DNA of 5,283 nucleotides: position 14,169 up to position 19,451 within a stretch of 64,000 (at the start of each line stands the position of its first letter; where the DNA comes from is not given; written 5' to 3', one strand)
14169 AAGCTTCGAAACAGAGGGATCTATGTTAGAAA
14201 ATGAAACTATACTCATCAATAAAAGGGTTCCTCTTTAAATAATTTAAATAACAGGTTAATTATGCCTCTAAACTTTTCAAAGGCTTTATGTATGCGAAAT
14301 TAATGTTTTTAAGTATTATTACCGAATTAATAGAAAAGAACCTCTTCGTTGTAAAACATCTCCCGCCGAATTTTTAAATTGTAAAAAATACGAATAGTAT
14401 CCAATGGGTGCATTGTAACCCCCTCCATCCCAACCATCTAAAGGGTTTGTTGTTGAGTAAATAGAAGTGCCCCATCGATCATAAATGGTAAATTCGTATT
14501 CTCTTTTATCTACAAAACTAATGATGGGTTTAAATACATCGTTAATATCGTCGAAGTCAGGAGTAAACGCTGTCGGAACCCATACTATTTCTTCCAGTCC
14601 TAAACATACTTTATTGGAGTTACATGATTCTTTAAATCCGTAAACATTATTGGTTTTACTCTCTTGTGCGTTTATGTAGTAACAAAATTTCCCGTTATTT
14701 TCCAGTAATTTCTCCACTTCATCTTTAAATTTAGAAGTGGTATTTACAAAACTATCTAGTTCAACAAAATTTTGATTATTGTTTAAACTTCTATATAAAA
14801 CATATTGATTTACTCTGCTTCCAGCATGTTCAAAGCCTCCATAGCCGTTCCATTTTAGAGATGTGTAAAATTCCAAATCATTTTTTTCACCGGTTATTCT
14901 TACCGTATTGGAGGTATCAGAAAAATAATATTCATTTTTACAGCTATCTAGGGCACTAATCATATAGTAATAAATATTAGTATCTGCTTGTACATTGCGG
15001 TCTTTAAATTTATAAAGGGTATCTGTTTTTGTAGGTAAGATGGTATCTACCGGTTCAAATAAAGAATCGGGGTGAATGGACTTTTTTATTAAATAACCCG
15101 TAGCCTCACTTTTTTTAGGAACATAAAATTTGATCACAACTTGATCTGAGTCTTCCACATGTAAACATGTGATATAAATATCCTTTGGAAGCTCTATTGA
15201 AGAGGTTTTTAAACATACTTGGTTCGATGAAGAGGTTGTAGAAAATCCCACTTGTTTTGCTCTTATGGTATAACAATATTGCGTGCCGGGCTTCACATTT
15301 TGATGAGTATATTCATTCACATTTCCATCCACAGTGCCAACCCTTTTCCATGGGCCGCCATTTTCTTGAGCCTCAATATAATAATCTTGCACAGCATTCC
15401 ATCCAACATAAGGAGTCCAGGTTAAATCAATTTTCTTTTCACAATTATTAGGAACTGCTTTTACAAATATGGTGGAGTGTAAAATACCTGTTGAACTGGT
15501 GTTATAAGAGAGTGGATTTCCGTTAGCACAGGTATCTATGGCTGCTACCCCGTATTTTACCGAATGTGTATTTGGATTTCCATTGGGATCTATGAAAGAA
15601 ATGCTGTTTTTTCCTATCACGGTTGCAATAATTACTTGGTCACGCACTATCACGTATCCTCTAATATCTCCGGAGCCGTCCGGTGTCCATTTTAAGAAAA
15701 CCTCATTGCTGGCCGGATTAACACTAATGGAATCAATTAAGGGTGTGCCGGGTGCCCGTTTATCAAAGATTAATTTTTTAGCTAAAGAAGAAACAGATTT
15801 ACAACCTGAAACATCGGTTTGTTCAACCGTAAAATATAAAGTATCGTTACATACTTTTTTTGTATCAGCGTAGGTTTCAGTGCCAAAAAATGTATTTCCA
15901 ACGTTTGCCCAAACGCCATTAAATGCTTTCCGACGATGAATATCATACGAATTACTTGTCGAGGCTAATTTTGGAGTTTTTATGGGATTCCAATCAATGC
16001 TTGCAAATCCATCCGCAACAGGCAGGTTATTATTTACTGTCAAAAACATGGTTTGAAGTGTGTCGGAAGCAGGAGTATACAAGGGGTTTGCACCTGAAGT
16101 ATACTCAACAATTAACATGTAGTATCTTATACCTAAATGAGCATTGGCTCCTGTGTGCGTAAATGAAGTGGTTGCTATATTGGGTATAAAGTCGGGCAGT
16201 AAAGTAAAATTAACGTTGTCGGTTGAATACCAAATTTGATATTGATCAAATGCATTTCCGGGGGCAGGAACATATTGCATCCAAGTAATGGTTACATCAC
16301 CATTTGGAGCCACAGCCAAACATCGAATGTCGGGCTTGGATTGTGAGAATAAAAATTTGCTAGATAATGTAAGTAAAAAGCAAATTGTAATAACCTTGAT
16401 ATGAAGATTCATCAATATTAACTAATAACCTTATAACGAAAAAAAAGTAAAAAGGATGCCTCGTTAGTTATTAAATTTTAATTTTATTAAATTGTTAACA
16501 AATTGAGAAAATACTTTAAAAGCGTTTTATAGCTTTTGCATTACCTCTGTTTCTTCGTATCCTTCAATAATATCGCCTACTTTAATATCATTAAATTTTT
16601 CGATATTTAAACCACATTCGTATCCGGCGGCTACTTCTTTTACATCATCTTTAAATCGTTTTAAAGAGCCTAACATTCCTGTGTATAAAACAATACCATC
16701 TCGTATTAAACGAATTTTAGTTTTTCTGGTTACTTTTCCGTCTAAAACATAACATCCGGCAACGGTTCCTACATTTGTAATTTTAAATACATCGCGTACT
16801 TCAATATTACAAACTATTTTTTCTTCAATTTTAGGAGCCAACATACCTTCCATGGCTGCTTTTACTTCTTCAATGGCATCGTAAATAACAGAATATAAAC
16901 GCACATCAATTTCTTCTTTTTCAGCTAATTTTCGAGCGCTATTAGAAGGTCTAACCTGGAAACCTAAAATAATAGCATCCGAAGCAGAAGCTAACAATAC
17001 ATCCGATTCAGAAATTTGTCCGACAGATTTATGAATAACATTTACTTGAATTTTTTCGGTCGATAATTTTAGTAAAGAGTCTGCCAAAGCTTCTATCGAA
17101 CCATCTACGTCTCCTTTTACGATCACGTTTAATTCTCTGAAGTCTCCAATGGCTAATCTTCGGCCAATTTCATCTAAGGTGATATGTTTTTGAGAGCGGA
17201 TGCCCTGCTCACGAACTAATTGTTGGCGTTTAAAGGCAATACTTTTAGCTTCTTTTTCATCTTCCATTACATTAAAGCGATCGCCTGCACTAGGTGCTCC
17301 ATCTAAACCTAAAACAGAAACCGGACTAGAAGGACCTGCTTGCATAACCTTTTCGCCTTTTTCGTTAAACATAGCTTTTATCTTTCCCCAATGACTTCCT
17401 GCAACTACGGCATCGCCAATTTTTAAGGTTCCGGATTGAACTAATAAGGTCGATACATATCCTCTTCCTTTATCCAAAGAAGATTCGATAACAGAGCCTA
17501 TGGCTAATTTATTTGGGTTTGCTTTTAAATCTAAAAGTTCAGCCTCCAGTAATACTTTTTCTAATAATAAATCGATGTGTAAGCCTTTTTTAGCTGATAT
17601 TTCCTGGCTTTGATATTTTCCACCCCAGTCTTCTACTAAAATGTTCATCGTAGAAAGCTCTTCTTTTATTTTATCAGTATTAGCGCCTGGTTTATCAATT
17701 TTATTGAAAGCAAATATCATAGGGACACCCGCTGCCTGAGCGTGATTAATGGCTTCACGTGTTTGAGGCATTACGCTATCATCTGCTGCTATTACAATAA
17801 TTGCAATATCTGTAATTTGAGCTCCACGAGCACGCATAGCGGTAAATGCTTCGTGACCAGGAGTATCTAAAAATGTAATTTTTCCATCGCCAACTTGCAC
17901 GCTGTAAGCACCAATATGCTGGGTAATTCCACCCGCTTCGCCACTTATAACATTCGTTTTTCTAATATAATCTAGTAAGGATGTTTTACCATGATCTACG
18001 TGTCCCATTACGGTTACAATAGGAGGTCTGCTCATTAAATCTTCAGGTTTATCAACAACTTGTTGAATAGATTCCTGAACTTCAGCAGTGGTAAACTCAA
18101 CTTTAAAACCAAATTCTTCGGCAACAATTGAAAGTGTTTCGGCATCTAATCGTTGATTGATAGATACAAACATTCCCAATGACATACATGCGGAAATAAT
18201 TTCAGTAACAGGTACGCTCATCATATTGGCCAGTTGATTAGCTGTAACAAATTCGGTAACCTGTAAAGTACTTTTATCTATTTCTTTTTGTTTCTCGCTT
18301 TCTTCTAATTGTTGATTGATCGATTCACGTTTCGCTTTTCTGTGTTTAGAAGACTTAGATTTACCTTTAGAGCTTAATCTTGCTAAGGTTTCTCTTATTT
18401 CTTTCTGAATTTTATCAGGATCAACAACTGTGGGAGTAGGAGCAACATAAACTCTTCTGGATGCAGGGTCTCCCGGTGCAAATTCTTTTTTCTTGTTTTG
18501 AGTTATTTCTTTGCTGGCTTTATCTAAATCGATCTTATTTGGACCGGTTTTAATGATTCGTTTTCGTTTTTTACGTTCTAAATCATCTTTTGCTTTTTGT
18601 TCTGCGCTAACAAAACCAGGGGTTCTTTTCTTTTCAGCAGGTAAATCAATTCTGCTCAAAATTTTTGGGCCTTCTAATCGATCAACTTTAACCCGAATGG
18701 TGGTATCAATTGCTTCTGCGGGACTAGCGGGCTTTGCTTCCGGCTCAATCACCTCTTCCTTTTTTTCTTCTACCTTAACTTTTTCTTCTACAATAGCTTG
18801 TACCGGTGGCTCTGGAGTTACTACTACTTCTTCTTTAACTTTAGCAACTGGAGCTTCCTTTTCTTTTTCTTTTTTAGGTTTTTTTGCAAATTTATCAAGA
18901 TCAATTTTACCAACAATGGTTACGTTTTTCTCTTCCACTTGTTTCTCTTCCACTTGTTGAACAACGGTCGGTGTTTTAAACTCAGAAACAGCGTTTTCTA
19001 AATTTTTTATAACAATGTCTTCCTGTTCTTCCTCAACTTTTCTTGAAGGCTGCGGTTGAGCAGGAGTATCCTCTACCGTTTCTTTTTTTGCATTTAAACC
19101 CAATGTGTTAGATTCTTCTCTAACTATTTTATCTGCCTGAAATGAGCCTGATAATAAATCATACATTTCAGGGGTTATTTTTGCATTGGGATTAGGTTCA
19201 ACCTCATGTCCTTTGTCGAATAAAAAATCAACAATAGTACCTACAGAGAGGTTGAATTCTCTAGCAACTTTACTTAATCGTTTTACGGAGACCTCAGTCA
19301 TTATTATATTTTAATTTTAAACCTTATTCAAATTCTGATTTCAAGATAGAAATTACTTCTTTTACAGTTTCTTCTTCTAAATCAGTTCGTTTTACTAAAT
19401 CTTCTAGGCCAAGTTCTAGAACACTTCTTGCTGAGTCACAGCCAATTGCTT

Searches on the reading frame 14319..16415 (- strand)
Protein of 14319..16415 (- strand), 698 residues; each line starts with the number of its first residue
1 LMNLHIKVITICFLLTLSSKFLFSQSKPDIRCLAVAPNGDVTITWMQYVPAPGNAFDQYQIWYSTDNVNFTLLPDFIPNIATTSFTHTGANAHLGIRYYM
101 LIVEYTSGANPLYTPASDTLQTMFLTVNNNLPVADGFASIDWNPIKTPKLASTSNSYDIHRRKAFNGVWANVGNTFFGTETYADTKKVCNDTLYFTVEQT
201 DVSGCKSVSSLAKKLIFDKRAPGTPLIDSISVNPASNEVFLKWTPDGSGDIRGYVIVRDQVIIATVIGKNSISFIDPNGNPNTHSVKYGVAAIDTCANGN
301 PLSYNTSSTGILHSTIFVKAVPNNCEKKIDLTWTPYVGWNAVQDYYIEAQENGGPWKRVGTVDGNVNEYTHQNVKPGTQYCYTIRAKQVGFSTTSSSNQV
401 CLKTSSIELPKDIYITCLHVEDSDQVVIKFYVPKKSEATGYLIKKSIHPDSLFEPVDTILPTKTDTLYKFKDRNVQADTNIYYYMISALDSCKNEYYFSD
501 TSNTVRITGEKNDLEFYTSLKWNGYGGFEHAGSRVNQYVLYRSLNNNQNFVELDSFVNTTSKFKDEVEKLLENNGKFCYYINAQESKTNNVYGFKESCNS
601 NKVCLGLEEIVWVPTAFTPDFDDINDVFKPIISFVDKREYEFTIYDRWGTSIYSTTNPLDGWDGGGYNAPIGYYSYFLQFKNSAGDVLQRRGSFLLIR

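Call 16: search_protein_families(library=pfam, proteins=[window:14319-16415:-], max_evalue=0.001)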
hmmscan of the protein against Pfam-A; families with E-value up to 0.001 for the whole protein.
window:14319-16415:- (698 aa): 3 families
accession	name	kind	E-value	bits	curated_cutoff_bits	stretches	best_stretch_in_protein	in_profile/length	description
PF00041.27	fn3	-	1.1e-10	42.1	25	1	326-395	13-78/84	Fibronectin type III domain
PF13585.12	CHU_C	-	2.4e-10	40.8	27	1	613-684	3-76/86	CHU_C Type IX secretion signal domain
PF00754.31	F5_F8_type_C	-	0.00057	20.5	28.2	0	332-397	53-118/127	F5/8 type C domain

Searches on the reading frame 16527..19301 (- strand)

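Call 16: search_protein_families(library=pfam, proteins=[window:16527-19301:-], max_evalue=0.001)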
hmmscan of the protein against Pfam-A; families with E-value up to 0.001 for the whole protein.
window:16527-19301:- (924 aa): 6 families
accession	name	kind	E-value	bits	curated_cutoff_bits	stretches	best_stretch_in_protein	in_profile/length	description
PF11987.13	IF-2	-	2.5e-40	137.5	27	1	701-814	4-117/117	Translation-initiation factor 2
PF00009.33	GTP_EFTU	-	3e-32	112.2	26.5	1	428-584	5-183/188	Elongation factor Tu GTP binding domain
PF22042.2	EF-G_D2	-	9.5e-28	96.6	27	1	601-678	3-83/84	Elongation factor G domain 2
PF04760.21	IF2_N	-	6.5e-17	61.5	25.3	1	349-400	1-53/53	Translation initiation factor IF-2, N-terminal region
PF01926.29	MMR_HSR1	-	5.5e-11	43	21.9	1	429-534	2-113/113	50S ribosome-binding GTPase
PF03144.31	GTP_EFTU_D2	-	2.8e-10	40.9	30.3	1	845-912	1-72/73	Elongation factor Tu domain 2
